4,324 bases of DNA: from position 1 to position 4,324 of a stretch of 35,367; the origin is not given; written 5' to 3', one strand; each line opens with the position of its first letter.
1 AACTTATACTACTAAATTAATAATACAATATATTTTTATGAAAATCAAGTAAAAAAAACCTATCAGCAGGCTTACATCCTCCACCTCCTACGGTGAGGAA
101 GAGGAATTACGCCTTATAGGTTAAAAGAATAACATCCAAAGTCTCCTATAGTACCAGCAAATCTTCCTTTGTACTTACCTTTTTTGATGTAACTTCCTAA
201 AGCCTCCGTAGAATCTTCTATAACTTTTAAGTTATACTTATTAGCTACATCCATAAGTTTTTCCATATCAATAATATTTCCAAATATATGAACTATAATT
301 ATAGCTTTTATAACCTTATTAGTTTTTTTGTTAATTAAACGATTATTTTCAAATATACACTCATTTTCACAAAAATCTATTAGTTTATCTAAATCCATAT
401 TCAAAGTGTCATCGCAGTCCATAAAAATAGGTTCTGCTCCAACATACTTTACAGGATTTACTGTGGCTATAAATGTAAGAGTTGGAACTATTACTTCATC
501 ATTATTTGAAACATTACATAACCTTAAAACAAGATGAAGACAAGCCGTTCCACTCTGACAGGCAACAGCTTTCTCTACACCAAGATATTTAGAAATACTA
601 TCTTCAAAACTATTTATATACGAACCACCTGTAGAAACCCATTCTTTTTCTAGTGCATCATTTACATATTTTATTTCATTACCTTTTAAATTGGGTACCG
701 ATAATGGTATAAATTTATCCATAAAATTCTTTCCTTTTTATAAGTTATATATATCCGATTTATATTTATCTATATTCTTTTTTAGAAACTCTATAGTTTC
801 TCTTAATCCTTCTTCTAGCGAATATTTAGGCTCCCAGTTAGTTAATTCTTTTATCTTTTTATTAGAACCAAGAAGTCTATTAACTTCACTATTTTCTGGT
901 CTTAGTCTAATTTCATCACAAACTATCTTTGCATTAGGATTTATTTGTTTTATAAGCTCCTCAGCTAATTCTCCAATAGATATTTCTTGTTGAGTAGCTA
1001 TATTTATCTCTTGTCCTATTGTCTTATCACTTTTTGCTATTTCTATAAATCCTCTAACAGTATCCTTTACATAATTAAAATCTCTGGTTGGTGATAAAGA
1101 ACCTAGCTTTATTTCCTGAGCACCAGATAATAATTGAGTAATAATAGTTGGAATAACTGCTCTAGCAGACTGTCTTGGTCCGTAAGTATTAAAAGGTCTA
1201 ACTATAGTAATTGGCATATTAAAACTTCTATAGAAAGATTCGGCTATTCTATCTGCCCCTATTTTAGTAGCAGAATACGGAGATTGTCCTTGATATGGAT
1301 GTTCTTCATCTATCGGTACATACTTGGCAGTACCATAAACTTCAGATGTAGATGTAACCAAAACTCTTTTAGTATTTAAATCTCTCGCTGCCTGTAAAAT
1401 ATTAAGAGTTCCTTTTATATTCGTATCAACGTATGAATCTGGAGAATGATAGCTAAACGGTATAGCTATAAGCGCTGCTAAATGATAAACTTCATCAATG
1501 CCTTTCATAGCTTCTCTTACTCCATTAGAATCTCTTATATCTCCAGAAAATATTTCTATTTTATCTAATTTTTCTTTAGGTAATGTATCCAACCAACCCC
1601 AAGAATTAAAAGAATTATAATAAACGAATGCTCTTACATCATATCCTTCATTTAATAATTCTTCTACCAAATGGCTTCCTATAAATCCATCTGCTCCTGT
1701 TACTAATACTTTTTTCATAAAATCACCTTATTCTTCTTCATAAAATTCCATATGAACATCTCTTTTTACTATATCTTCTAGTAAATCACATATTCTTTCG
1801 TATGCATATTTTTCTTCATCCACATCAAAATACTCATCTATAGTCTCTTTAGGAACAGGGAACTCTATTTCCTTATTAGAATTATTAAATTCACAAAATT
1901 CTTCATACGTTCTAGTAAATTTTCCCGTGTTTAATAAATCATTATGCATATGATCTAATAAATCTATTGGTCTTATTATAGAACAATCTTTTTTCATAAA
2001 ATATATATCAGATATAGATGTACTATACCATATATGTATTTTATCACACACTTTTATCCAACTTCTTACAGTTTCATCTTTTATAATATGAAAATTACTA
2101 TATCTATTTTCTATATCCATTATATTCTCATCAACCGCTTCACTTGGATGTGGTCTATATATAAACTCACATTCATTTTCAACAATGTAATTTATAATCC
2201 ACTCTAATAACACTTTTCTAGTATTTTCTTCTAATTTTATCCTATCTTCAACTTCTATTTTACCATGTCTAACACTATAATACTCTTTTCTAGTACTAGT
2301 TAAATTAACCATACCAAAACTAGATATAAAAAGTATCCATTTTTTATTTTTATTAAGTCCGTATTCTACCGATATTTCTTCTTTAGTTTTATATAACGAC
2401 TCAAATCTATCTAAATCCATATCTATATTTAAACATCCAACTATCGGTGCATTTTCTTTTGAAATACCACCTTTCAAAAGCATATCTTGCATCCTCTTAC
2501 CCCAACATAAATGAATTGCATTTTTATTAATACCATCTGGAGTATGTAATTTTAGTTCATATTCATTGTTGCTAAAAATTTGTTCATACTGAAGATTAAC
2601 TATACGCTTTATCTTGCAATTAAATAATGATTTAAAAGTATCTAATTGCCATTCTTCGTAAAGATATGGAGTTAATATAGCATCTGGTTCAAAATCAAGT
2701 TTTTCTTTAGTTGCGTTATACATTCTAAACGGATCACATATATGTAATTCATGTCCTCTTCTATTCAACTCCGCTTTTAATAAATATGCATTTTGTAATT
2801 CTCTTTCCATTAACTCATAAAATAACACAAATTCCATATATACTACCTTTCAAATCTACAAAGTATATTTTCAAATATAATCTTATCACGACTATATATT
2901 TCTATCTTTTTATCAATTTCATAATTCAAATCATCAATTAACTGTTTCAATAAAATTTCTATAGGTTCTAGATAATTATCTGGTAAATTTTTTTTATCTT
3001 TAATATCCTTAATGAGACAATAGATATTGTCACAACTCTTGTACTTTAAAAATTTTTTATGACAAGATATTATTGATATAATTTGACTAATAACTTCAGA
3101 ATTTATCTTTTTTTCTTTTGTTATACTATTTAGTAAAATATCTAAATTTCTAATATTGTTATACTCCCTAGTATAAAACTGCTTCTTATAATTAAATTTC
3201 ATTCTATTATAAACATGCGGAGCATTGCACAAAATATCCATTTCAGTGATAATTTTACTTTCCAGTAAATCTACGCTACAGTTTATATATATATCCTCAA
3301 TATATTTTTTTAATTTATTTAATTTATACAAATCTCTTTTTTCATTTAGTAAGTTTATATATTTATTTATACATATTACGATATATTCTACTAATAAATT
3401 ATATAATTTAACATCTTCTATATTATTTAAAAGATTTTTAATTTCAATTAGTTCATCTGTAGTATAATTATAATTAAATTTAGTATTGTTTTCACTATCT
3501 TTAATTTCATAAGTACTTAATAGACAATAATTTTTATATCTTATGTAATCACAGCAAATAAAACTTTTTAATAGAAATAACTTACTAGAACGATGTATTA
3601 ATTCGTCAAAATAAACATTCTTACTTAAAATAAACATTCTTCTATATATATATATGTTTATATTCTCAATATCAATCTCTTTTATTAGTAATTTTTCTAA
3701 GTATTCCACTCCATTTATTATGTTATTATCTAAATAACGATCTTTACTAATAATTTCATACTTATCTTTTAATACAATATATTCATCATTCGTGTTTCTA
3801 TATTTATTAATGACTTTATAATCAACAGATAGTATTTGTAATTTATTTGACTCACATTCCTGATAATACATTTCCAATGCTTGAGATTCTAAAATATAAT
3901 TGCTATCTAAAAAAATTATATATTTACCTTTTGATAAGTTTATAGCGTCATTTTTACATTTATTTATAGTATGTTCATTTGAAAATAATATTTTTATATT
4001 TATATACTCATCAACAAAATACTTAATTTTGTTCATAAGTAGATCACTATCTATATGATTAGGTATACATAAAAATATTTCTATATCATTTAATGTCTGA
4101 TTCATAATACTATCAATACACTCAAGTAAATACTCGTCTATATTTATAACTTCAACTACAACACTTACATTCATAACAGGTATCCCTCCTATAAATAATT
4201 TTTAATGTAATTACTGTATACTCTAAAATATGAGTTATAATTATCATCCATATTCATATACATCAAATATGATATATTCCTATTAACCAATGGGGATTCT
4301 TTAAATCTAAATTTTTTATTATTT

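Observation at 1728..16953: Two diverged direct copies of a three-gene module bracket fliB and the pse operon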

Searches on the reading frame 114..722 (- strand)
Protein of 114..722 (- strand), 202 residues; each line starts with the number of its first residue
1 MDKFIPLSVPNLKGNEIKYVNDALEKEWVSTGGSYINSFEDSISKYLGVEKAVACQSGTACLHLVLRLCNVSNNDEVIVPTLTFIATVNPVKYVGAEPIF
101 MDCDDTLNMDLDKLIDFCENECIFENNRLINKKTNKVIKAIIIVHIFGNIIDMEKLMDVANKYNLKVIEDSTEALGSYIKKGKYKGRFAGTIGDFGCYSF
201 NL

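Call 4: search_protein_families(library=pfam, proteins=[window:114-722:-], max_evalue=0.01)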
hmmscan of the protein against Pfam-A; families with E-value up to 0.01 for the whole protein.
window:114-722:- (202 aa): 5 families
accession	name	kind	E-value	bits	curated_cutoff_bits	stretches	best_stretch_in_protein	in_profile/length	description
PF01041.23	DegT_DnrJ_EryC1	-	9e-51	173.6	19.8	1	12-201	3-171/360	DegT/DnrJ/EryC1/StrS aminotransferase family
PF00155.27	Aminotran_1_2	-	3.5e-06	26.9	19.7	1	35-120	42-139/361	Aminotransferase class I and II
PF01276.26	OKR_DC_1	-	0.0016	17.7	27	1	39-172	71-205/417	Orn/Lys/Arg decarboxylase, major domain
PF01212.27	Beta_elim_lyase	-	0.0025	17.6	27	1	35-171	33-169/288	Beta-eliminating lyase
PF01053.26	Cys_Met_Meta_PP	-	0.0026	16.8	27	0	37-174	55-177/381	Cys/Met metabolism PLP-dependent enzyme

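Call 8: search_protein_families(library=ncbifam, proteins=[window:114-722:-], max_evalue=0.01)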
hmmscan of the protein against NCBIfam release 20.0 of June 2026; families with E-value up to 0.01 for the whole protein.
window:114-722:- (202 aa): 12 families
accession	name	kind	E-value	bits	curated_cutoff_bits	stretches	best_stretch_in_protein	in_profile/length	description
TIGR04181.1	NHT_00031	hypoth_equivalog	8e-78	261.8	420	1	5-201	1-193/359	LegC family aminotransferase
NF008687.0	PRK11706.1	equivalog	2.7e-38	131.7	375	1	5-200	2-177/375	dTDP-4-amino-4,6-dideoxygalactose transaminase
TIGR03588.1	PseC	equivalog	1e-37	130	423.5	1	5-200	2-182/380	UDP-4-amino-4,6-dideoxy-N-acetyl-beta-L-altrosamine transaminase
TIGR02379.1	ECA_wecE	subfamily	1.8e-33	115.8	434.85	1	4-200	1-177/376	dTDP-4-amino-4,6-dideoxy-D-glucose transaminase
NF008658.2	PRK11658.1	equivalog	1.8e-33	115.7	631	1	1-193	1-172/379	UDP-4-amino-4-deoxy-L-arabinose aminotransferase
TIGR04427.1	PLP_DesI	equivalog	2.7e-25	89.3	650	1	20-200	38-196/390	dTDP-4-dehydro-6-deoxyglucose aminotransferase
NF011936.0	PRK15407.1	equivalog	3.5e-25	88.6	423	1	5-200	37-219/440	lipopolysaccharide biosynthesis protein RfbH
NF005526.0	PRK07179.1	equivalog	1.1e-05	24.2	428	1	34-183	99-230/407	alpha-hydroxyketone-type quorum-sensing autoinducer synthase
NF004757.0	PRK06084.1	equivalog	0.0019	17.1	790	1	116-175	126-184/425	bifunctional O-acetylhomoserine aminocarboxypropyltransferase/cysteine synthase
NF005394.0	PRK06939.1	equivalog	0.0019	17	460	1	38-183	91-223/397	glycine C-acetyltransferase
NF047600.1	SerpalmtaseCFB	equivalog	0.0052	15.5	640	1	112-183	149-222/395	serine palmitoyltransferase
TIGR01825.1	gly_Cac_T_rel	subfamily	0.0068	15.1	535.4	1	38-182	82-211/385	BioF/Kbl family PLP-dependent acyltransferase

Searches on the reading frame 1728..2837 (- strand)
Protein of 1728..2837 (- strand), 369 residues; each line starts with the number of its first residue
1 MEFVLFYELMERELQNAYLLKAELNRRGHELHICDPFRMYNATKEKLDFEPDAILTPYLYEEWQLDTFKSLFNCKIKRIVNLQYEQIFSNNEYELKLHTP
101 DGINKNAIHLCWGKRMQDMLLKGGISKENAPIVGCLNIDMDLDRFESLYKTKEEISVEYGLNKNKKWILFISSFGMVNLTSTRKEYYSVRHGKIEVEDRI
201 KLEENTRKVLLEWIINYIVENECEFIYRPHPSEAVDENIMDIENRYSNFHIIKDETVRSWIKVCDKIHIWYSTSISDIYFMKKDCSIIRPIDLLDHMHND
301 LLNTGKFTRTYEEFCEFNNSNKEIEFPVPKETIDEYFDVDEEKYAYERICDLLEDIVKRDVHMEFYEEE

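Call 4: search_protein_families(library=pfam, proteins=[window:1728-2837:-], max_evalue=0.01)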
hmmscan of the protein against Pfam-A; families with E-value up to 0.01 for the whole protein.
window:1728-2837:- (369 aa): 0 families

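Call 8: search_protein_families(library=ncbifam, proteins=[window:1728-2837:-], max_evalue=0.01)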
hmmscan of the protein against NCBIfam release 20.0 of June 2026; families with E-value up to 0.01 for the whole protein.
window:1728-2837:- (369 aa): 1 family
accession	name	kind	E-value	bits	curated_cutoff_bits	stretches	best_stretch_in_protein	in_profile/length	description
TIGR04396.2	surf_polysacc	subfamily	1.5e-40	139.7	125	1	4-360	2-366/427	surface carbohydrate biosynthesis protein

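Call 25: find_encoding_contigs(protein=window:1728-2837:-, flank=10000, max_places=8)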
Protein window:1728-2837:- (369 aa): 9 contigs read that carry it; 3 places shown.
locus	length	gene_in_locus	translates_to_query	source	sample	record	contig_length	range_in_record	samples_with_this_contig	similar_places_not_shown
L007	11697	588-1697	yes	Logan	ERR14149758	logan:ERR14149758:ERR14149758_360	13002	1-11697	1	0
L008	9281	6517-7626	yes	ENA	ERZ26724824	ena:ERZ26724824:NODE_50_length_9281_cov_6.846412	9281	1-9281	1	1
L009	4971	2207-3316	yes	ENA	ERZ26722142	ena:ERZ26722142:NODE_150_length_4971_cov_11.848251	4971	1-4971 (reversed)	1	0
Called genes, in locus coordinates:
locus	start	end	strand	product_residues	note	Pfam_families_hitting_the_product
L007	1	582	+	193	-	?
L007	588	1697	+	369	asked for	-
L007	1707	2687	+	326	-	PF00106:adh_short, PF01073:3Beta_HSD, PF01370:Epimerase, PF02719:Polysacc_synt_2, PF04321:RmlD_sub_bind, PF07993:NAD_binding_4, PF13460:NAD_binding_10, PF16363:GDP_Man_Dehyd, +1 more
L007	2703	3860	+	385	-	PF00155:Aminotran_1_2 (weak), PF01041:DegT_DnrJ_EryC1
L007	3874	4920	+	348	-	PF00571:CBS (weak), PF00483:NTP_transferase, PF12804:NTP_transf_3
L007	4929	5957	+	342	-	PF13480:Acetyltransf_6, PF02388:FemAB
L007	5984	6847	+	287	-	PF00551:Formyl_trans_N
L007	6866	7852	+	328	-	PF03102:NeuB, PF08666:SAF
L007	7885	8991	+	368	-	-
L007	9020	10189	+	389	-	PF02350:Epimerase_2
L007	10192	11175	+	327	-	PF01408:GFO_IDH_MocA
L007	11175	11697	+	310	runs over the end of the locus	PF01408:GFO_IDH_MocA (weak)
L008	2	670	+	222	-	?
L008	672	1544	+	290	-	PF00551:Formyl_trans_N, PF02911:Formyl_trans_C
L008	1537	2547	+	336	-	PF04101:Glyco_tran_28_C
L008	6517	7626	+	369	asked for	-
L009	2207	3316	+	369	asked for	-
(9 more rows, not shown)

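Call 68: search_protein_families(library=pfam, proteins=[L007:7885-8991:+], max_evalue=0.01)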
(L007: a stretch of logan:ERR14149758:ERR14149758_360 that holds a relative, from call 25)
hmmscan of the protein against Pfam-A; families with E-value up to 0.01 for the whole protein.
L007:7885-8991:+ (368 aa): 0 families

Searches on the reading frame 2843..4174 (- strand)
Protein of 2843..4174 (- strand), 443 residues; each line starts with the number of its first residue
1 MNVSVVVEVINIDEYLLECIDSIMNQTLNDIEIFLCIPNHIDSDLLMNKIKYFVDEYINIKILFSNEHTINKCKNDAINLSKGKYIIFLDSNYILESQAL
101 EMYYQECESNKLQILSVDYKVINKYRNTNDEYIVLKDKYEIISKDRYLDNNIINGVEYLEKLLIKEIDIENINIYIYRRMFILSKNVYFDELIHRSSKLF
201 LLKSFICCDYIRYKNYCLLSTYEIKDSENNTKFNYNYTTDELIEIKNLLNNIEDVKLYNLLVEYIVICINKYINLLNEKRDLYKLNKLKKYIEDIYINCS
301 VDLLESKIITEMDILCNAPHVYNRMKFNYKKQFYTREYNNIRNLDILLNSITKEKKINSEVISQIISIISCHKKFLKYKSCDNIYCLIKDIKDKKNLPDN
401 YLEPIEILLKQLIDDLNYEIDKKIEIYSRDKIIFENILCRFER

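Call 4: search_protein_families(library=pfam, proteins=[window:2843-4174:-], max_evalue=0.01)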
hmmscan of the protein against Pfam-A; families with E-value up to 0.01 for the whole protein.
window:2843-4174:- (443 aa): 2 families
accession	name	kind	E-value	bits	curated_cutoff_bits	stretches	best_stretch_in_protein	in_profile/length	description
PF00535.33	Glycos_transf_2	-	1.3e-07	32.2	23.3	1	4-129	1-125/168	Glycosyl transferase family 2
PF13641.12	Glyco_tranf_2_3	-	6.4e-05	23.5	27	1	3-116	3-120/230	Glycosyltransferase like family 2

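Call 8: search_protein_families(library=ncbifam, proteins=[window:2843-4174:-], max_evalue=0.01)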
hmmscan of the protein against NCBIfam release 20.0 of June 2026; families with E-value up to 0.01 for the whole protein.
window:2843-4174:- (443 aa): 5 families
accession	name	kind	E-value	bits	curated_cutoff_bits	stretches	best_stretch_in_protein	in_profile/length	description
NF007482.0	PRK10073.1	equivalog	3.6e-14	52.5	423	1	2-253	7-250/334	glycosyltransferase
NF047683.1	TeichurnBiosyTuaG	equivalog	4e-07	29.9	400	1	3-154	8-155/252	teichuronic acid biosynthesis protein TuaG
TIGR03111.1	glyc2_xrt_Gpos1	hypoth_equivalog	1.1e-06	27.8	363.95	1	3-111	51-160/439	TIGR03111 family XrtG-associated glycosyltransferase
NF041394.1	GtaseAglG_Halo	equivalog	5.5e-06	25.9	440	1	1-132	1-130/304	glucosyl-dolichyl phosphate glucuronosyltransferase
NF053739.1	GlytfEpsEBac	equivalog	7.8e-06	25.1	450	1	2-103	2-103/265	glycosyltransferase EpsE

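Call 61: search_solved_structures(query=window:2843-4174:-, max_evalue=0.001, show_alignments=3)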
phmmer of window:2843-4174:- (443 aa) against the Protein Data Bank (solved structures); distinct sequences matched with E-value up to 0.001: 7.
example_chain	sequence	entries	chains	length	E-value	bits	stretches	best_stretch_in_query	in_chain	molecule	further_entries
5hea_A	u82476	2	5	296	1.1e-09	41.3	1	3-139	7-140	Putative glycosyltransferase (GalT1)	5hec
3bcv_A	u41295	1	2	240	1.7e-09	40.7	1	2-104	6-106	Putative glycosyltransferase protein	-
2z87_A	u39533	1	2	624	5.1e-09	39.1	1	3-109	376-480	Chondroitin synthase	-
2z86_A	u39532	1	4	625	5.1e-09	39.1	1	3-109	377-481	Chondroitin synthase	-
6h1j_A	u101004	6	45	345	1.2e-07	34.6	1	2-174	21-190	Probable ss-1,3-N-acetylglucosaminyltransferase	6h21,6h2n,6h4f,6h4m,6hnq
5tze_C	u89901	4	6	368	0.00038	23.1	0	1-117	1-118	Glycosyl transferase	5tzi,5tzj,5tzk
1h7l_A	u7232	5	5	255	0.00058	22.5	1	3-110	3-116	SPORE COAT POLYSACCHARIDE BIOSYNTHESIS PROTEIN SPSA | PROTEIN (SPORE COAT POLYSACCHARIDE BIOSYNTHESIS PROTEIN SPSA)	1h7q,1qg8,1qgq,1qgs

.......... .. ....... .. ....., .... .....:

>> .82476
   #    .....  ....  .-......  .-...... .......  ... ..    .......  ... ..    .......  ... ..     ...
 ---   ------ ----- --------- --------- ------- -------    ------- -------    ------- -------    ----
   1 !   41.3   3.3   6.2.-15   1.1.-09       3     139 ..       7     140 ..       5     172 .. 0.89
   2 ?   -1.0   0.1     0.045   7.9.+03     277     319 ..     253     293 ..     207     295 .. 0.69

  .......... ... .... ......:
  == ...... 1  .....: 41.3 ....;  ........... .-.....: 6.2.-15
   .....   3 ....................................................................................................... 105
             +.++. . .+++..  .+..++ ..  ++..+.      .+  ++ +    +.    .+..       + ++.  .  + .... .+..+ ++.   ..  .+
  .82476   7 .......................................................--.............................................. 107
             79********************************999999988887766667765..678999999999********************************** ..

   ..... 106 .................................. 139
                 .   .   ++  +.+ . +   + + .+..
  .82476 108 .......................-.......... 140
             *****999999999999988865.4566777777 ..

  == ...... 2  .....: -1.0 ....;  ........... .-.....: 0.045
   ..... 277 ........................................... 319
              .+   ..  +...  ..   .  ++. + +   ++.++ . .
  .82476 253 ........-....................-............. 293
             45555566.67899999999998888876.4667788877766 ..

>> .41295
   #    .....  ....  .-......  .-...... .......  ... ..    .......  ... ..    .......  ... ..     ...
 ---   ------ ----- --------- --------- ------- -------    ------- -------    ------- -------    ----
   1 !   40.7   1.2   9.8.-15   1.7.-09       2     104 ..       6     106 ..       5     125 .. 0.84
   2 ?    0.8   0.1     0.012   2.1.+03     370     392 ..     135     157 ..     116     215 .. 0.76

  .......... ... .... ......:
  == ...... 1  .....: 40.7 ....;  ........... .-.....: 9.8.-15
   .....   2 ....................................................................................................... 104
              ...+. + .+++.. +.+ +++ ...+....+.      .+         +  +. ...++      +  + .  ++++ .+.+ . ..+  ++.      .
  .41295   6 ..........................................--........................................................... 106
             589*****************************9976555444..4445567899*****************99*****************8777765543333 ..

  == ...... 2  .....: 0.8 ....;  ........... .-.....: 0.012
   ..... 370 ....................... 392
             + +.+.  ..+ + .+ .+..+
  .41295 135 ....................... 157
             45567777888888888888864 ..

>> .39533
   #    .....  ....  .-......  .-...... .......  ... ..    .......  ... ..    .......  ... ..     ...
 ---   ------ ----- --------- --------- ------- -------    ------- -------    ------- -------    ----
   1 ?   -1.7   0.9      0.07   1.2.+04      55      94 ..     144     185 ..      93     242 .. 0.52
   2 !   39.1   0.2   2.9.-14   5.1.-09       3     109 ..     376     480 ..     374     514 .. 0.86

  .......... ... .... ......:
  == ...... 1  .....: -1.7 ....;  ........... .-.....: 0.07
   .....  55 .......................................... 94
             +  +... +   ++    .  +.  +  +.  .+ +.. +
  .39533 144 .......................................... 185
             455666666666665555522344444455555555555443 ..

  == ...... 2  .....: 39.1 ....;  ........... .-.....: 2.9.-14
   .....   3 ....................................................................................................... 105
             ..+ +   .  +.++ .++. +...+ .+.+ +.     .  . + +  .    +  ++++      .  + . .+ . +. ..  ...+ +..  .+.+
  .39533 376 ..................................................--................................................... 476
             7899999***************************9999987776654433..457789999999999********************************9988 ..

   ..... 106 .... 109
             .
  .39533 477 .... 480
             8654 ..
